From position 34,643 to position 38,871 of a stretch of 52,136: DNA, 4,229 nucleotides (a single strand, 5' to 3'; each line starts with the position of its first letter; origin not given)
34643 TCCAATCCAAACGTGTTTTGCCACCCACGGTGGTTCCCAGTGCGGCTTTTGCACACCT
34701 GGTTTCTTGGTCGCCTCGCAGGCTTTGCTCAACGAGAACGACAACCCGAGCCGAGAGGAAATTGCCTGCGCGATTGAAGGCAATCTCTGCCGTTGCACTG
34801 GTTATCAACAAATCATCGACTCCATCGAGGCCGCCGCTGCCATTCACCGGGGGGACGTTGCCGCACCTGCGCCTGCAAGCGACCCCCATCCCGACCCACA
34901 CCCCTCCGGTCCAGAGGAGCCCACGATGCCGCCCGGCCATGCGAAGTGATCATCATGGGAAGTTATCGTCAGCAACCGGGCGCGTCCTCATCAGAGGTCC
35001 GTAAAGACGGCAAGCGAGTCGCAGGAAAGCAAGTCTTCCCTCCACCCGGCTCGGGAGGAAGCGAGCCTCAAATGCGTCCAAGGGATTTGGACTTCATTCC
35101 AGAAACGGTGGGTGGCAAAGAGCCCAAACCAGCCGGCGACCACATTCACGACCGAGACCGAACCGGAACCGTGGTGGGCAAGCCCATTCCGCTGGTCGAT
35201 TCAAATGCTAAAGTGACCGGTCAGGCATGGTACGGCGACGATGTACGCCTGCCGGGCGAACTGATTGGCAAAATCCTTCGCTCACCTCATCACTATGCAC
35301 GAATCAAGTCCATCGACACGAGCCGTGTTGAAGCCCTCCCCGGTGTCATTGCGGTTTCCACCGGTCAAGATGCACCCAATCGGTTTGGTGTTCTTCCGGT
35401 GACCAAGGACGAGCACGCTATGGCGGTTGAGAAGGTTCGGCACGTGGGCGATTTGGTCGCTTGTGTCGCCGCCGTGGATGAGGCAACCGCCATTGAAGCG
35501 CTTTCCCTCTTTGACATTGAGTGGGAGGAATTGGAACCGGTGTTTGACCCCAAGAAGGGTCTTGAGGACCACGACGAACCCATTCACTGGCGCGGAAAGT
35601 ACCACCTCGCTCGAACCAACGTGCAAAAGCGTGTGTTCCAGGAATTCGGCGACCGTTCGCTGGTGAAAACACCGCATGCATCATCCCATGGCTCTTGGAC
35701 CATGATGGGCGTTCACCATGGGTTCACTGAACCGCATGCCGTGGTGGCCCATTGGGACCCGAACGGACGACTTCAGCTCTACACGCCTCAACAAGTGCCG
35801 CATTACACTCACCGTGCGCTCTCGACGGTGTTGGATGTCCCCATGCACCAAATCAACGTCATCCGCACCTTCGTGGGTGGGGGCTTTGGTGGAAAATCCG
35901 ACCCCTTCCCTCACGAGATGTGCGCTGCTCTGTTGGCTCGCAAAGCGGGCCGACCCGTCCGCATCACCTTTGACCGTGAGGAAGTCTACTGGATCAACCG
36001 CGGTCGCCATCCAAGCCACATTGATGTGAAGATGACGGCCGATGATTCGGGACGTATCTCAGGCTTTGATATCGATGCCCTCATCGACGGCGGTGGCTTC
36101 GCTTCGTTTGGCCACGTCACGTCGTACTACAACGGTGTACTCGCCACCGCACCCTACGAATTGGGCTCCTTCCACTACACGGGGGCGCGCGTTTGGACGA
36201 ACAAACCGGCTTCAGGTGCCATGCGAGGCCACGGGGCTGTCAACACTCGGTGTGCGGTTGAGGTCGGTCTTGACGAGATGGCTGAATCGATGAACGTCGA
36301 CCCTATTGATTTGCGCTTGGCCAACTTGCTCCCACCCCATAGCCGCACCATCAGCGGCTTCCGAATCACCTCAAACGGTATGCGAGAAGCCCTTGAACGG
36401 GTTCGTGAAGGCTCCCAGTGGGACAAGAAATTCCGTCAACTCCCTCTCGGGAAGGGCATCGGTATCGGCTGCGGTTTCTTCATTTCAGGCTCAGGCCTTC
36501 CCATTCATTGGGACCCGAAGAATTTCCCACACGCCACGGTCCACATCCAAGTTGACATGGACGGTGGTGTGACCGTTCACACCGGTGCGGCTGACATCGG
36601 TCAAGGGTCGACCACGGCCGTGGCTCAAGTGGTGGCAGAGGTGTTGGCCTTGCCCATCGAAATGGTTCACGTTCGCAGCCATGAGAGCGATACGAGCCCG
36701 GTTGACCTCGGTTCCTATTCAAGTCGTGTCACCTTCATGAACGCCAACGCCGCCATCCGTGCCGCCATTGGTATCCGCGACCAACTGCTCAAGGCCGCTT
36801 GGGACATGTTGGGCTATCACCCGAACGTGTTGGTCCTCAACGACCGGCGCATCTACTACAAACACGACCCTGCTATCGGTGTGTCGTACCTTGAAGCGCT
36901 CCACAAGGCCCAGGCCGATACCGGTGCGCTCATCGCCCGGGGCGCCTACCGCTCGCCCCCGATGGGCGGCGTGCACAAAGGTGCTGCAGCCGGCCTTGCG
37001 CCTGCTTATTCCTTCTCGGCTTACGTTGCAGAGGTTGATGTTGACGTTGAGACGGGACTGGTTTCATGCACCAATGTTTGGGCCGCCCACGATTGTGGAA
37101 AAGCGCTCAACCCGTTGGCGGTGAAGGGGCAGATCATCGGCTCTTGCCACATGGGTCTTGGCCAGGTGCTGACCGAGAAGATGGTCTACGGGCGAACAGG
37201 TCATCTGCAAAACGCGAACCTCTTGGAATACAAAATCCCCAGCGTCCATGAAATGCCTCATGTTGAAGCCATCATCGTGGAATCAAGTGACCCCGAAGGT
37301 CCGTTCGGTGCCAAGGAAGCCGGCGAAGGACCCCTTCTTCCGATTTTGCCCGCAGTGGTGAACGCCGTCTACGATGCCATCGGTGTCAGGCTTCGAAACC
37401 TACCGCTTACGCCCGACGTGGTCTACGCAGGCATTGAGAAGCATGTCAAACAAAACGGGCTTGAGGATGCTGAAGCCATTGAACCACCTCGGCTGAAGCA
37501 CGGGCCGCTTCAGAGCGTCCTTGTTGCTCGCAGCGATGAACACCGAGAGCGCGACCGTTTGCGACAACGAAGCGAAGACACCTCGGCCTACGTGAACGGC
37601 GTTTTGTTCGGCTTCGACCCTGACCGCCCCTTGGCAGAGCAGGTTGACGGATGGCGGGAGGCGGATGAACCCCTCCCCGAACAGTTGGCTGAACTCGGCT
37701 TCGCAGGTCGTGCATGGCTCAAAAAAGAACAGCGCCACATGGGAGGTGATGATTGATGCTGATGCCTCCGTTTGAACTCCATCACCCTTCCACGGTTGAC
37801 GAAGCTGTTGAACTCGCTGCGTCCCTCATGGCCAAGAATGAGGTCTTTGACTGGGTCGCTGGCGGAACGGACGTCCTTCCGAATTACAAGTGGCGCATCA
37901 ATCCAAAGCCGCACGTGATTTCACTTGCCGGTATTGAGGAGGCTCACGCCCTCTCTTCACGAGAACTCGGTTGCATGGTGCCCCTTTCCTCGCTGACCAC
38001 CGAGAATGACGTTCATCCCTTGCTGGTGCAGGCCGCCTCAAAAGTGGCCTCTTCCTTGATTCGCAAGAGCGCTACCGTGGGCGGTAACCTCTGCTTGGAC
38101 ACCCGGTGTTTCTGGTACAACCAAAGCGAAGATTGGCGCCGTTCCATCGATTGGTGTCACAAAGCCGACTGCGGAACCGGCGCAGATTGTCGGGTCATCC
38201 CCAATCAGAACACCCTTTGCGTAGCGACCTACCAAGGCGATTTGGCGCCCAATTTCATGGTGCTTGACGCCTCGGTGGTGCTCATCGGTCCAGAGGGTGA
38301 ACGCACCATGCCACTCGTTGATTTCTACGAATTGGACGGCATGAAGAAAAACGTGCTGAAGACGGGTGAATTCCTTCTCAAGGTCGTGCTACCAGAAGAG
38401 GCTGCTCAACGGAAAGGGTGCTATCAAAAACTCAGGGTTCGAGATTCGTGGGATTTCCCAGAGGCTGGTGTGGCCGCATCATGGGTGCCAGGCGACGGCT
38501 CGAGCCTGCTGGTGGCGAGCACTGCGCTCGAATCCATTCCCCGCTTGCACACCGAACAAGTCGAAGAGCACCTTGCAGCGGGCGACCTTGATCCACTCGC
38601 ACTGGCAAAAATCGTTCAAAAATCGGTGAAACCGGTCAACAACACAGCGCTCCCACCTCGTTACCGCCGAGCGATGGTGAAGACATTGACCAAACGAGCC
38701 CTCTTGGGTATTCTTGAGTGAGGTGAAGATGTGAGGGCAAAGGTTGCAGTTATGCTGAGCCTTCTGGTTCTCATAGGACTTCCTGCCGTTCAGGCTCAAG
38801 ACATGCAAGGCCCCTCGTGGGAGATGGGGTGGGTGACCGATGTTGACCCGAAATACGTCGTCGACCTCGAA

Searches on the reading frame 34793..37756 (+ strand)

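Call 75: search_protein_families(library=pfam, proteins=[window:34793-37756:+], max_evalue=0.00001)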
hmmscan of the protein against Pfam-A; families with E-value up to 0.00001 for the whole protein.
window:34793-37756:+ (987 aa): 3 families
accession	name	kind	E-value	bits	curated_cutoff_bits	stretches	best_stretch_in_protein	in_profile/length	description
PF20256.3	MoCoBD_2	-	1.5e-70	238.4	27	1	541-822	12-283/283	Molybdopterin cofactor-binding domain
PF02738.23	MoCoBD_1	-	4.2e-63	213.1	27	1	285-512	15-244/244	Molybdopterin cofactor-binding domain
PF01315.27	Ald_Xan_dh_C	-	2e-25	89.7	31.3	1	142-248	1-110/110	Aldehyde oxidase and xanthine dehydrogenase, a/b hammerhead domain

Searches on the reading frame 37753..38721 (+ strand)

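Call 75: search_protein_families(library=pfam, proteins=[window:37753-38721:+], max_evalue=0.00001)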
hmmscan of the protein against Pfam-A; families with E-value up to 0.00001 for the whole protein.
window:37753-38721:+ (322 aa): 1 family
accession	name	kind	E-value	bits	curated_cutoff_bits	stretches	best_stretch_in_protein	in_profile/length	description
PF00941.27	FAD_binding_5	-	1.8e-30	106.4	27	1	6-215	2-169/170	FAD binding domain in molybdopterin dehydrogenase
